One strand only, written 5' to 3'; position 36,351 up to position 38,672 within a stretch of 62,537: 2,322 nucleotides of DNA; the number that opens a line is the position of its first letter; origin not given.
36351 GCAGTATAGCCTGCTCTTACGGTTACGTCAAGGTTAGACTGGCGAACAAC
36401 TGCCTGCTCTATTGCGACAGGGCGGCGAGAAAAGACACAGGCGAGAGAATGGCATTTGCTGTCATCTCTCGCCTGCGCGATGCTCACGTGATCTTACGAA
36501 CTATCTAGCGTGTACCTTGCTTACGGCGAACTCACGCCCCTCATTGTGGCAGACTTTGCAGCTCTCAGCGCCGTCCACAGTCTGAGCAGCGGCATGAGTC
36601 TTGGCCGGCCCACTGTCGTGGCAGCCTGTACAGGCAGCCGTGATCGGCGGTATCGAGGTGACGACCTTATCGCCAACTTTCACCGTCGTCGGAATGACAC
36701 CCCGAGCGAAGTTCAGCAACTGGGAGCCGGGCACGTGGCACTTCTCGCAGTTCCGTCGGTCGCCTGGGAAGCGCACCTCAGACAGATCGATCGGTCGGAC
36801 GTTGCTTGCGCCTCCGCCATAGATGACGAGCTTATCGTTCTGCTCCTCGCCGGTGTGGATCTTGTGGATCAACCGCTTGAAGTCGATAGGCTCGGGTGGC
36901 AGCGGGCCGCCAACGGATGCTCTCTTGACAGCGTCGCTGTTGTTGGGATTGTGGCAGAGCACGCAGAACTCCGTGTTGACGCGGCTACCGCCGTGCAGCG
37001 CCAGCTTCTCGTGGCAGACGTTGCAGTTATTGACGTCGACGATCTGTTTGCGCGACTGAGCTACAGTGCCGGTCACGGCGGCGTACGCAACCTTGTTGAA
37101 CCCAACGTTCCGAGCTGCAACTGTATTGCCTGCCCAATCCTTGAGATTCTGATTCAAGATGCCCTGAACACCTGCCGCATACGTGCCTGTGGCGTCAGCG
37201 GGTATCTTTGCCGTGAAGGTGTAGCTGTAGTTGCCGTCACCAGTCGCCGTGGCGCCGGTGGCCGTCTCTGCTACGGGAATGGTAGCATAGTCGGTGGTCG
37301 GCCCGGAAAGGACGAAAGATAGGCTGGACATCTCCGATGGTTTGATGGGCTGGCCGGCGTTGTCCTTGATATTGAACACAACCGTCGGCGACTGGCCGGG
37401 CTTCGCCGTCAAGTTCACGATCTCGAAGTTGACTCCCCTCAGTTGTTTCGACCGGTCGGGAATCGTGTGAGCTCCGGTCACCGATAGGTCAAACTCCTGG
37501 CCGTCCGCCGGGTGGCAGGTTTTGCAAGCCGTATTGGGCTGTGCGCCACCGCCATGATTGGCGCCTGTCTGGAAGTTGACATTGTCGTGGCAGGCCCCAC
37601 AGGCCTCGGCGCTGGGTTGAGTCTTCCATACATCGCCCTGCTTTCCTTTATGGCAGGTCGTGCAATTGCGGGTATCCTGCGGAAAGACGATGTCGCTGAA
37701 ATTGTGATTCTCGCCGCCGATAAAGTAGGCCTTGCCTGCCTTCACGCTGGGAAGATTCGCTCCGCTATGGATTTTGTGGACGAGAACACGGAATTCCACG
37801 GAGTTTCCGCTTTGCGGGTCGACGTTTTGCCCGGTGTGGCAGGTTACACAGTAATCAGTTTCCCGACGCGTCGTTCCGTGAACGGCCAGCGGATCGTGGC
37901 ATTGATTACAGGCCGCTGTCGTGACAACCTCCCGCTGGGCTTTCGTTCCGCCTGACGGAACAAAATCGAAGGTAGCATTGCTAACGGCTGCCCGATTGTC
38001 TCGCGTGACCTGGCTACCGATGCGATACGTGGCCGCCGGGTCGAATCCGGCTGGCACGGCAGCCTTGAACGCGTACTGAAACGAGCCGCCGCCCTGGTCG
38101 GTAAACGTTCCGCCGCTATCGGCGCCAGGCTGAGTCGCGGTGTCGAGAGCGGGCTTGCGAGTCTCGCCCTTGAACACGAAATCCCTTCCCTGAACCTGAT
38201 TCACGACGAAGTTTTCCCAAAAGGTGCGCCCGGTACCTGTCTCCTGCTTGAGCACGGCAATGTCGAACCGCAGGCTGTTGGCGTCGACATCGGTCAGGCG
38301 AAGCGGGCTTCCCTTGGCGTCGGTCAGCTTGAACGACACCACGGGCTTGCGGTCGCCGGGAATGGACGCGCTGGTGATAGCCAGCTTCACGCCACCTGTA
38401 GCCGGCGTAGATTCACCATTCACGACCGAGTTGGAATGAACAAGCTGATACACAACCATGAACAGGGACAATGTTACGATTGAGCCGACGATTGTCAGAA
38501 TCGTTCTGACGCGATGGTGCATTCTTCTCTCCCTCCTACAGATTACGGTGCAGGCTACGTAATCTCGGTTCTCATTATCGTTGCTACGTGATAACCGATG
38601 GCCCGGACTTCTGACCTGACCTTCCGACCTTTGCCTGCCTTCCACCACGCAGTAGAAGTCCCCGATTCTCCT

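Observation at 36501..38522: Membrane-anchored decaheme cytochrome with MtrC/OmcA-like domain order and no MtrAB partners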

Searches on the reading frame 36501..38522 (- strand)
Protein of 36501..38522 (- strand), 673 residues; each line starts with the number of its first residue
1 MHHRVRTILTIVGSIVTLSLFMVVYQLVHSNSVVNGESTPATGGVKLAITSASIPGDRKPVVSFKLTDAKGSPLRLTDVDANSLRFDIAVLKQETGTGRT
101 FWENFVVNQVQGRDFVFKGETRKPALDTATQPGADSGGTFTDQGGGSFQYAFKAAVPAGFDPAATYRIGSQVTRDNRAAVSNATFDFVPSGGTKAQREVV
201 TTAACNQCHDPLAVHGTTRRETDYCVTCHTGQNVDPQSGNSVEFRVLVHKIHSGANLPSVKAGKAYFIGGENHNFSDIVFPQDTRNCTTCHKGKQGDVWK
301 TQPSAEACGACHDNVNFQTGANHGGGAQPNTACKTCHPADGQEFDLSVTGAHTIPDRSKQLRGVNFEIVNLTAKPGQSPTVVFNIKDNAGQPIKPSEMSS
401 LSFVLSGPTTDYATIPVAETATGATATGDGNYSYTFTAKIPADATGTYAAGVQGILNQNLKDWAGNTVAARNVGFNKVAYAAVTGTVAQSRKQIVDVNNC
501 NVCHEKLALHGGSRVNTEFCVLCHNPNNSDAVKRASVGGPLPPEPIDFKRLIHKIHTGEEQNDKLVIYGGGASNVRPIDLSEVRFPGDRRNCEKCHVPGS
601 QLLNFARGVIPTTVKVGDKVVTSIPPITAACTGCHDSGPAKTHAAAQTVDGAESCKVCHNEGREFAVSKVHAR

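Call 5: search_protein_families(library=pfam, proteins=[window:36501-38522:-], max_evalue=10)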
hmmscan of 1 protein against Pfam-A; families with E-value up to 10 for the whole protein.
window:36501-38522:- (673 aa): 8 families
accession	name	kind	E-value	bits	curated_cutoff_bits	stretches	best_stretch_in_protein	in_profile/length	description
PF22113.1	Mtrc-MtrF_II-IV_dom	-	3.8e-53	180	30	2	492-671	1-175/176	Outer membrane cytochrome MtrC/MtrF-like, domains II/IV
PF14522.11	Cytochrome_C7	-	1.2e-11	44.7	24.8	4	282-337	10-66/67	Cytochrome c7 and related cytochrome c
PF14537.11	Cytochrom_c3_2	-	1.9e-09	38.3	25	4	499-531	8-40/79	Cytochrome c3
PF09699.15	Paired_CXXCH_1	-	2.4e-06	27.6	20.6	5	199-232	3-39/41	Doubled CXXCH motif (Paired_CXXCH_1)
PF07171.17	MlrC_C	-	0.0054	17.4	27.2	1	201-256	29-84/178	MlrC C-terminus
PF23392.1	DUF7101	-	0.55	10.7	27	1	591-636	35-78/96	Domain of unknown function (DUF7101)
PF05280.16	FlhC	-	1.3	9.2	27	1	492-534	129-171/173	Flagellar transcriptional activator (FlhC)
PF05495.17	zf-CHY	-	3.2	8.7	31.3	3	204-234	20-54/68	CHY zinc finger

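Call 6: search_protein_families(library=ncbifam, proteins=[window:36501-38522:-], max_evalue=10)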
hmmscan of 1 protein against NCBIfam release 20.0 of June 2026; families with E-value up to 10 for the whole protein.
window:36501-38522:- (673 aa): 13 families
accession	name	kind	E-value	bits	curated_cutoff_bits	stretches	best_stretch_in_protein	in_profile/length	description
TIGR03507.1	decahem_SO1788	subfamily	1.5e-144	483.1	209.3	1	59-671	7-672/672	OmcA/MtrC family decaheme c-type cytochrome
TIGR03508.1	decahem_SO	subfamily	6.4e-08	32.4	192.2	3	588-661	33-103/258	DmsE family decaheme c-type cytochrome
NF038038.1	cytoc_DsrJ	equivalog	0.00084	19.7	100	2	197-237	85-116/121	sulfate reduction electron transfer complex DsrMKJOP subunit DsrJ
NF038114.1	rightmost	domain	0.0029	18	35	1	372-448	15-93/113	PxKF domain-containing protein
TIGR03153.1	cytochr_NrfH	equivalog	0.01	15.9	134.2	4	196-230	96-134/138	cytochrome c nitrite reductase small subunit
NF047727.1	4hemeCytCCctA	equivalog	0.034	14.3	180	3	494-526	34-66/109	tetraheme c-type cytochrome CctA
NF040967.1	cytc_ExtN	equivalog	0.049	12.5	200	4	200-234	109-142/415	selenite/tellurite reduction operon c-type cytochrome ExtN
NF040968.1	FeS_ExtO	equivalog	0.058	12.2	200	4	200-234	109-142/416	selenite/tellurite reduction operon b-type cytochrome iron-sulfur cluster-binding subunit ExtO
NF041781.1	mnquin_red_QrcA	equivalog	0.075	12.6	180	2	275-316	33-75/174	menaquinone reductase multiheme cytochrome c subunit QrcA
NF045713.1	CxxCH_16_HmcA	equivalog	0.18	10.3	400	2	202-343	111-258/541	sulfate respiration complex hexadecaheme cytochrome HmcA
NF009365.1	PRK12722.1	equivalog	0.45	10.3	216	1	492-531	126-165/170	flagellar transcriptional regulator FlhC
TIGR01905.1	paired_CXXCH_1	subfamily_domain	1.5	8.8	25.2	2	626-663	3-40/41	doubled CXXCH domain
TIGR04257.1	nanowire_3heme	domain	2.3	8.4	40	2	630-669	25-68/75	c(7)-type cytochrome triheme domain-containing protein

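Call 7: search_solved_structures(query=window:36501-38522:-, max_evalue=10, show_alignments=3)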
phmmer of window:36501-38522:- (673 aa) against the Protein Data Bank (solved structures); distinct sequences matched with E-value up to 10: 34.
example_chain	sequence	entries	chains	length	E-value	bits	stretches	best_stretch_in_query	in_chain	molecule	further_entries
3pmq_A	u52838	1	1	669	2.4e-29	105.4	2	279-671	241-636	Decaheme cytochrome c MtrF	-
4lmh_A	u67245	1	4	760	2.4e-23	85.6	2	36-341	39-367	Extracellular iron oxide respiratory system surface decaheme cytochrome c component OmcA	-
6qyc_A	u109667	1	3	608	1.5e-11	46.7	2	133-261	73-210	Decaheme c-type cytochrome, OmcA/MtrC family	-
6r2q_C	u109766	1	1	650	2.2e-11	46.1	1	133-341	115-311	Decaheme c-type cytochrome, OmcA/MtrC family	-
3ucp_A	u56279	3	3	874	4.5e-11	45.1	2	157-338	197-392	UndA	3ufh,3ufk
7qth_A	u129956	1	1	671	2.4e-10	42.7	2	128-341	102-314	Extracellular iron oxide respiratory system surface decaheme cytochrome c component MtrC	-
7o7g_A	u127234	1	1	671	3.7e-10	42.1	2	128-341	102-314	Extracellular iron oxide respiratory system surface decaheme cytochrome c component MtrC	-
9eov_A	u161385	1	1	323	5.2e-10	41.6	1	128-341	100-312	Extracellular iron oxide respiratory system surface decaheme cytochrome c component MtrC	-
8qbz_A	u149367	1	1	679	5.8e-10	41.4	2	128-341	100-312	Extracellular iron oxide respiratory system surface decaheme cytochrome c component MtrC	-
4lm8_A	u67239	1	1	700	5.9e-10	41.4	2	128-341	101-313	Extracellular iron oxide respiratory system surface decaheme cytochrome c component MtrC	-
8qbq_A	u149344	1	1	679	7.1e-10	41.1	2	128-341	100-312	Extracellular iron oxide respiratory system surface decaheme cytochrome c component MtrC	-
8qc9_A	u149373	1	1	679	8.5e-10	40.9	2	128-341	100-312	Extracellular iron oxide respiratory system surface decaheme cytochrome c component MtrC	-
1qn0_A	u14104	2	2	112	0.17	13.5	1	327-392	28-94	CYTOCHROME C3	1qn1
1wad_A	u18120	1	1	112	0.18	13.4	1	327-392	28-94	CYTOCHROME C3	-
3h33_A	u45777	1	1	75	0.19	13.3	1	629-663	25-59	Cytochrome c7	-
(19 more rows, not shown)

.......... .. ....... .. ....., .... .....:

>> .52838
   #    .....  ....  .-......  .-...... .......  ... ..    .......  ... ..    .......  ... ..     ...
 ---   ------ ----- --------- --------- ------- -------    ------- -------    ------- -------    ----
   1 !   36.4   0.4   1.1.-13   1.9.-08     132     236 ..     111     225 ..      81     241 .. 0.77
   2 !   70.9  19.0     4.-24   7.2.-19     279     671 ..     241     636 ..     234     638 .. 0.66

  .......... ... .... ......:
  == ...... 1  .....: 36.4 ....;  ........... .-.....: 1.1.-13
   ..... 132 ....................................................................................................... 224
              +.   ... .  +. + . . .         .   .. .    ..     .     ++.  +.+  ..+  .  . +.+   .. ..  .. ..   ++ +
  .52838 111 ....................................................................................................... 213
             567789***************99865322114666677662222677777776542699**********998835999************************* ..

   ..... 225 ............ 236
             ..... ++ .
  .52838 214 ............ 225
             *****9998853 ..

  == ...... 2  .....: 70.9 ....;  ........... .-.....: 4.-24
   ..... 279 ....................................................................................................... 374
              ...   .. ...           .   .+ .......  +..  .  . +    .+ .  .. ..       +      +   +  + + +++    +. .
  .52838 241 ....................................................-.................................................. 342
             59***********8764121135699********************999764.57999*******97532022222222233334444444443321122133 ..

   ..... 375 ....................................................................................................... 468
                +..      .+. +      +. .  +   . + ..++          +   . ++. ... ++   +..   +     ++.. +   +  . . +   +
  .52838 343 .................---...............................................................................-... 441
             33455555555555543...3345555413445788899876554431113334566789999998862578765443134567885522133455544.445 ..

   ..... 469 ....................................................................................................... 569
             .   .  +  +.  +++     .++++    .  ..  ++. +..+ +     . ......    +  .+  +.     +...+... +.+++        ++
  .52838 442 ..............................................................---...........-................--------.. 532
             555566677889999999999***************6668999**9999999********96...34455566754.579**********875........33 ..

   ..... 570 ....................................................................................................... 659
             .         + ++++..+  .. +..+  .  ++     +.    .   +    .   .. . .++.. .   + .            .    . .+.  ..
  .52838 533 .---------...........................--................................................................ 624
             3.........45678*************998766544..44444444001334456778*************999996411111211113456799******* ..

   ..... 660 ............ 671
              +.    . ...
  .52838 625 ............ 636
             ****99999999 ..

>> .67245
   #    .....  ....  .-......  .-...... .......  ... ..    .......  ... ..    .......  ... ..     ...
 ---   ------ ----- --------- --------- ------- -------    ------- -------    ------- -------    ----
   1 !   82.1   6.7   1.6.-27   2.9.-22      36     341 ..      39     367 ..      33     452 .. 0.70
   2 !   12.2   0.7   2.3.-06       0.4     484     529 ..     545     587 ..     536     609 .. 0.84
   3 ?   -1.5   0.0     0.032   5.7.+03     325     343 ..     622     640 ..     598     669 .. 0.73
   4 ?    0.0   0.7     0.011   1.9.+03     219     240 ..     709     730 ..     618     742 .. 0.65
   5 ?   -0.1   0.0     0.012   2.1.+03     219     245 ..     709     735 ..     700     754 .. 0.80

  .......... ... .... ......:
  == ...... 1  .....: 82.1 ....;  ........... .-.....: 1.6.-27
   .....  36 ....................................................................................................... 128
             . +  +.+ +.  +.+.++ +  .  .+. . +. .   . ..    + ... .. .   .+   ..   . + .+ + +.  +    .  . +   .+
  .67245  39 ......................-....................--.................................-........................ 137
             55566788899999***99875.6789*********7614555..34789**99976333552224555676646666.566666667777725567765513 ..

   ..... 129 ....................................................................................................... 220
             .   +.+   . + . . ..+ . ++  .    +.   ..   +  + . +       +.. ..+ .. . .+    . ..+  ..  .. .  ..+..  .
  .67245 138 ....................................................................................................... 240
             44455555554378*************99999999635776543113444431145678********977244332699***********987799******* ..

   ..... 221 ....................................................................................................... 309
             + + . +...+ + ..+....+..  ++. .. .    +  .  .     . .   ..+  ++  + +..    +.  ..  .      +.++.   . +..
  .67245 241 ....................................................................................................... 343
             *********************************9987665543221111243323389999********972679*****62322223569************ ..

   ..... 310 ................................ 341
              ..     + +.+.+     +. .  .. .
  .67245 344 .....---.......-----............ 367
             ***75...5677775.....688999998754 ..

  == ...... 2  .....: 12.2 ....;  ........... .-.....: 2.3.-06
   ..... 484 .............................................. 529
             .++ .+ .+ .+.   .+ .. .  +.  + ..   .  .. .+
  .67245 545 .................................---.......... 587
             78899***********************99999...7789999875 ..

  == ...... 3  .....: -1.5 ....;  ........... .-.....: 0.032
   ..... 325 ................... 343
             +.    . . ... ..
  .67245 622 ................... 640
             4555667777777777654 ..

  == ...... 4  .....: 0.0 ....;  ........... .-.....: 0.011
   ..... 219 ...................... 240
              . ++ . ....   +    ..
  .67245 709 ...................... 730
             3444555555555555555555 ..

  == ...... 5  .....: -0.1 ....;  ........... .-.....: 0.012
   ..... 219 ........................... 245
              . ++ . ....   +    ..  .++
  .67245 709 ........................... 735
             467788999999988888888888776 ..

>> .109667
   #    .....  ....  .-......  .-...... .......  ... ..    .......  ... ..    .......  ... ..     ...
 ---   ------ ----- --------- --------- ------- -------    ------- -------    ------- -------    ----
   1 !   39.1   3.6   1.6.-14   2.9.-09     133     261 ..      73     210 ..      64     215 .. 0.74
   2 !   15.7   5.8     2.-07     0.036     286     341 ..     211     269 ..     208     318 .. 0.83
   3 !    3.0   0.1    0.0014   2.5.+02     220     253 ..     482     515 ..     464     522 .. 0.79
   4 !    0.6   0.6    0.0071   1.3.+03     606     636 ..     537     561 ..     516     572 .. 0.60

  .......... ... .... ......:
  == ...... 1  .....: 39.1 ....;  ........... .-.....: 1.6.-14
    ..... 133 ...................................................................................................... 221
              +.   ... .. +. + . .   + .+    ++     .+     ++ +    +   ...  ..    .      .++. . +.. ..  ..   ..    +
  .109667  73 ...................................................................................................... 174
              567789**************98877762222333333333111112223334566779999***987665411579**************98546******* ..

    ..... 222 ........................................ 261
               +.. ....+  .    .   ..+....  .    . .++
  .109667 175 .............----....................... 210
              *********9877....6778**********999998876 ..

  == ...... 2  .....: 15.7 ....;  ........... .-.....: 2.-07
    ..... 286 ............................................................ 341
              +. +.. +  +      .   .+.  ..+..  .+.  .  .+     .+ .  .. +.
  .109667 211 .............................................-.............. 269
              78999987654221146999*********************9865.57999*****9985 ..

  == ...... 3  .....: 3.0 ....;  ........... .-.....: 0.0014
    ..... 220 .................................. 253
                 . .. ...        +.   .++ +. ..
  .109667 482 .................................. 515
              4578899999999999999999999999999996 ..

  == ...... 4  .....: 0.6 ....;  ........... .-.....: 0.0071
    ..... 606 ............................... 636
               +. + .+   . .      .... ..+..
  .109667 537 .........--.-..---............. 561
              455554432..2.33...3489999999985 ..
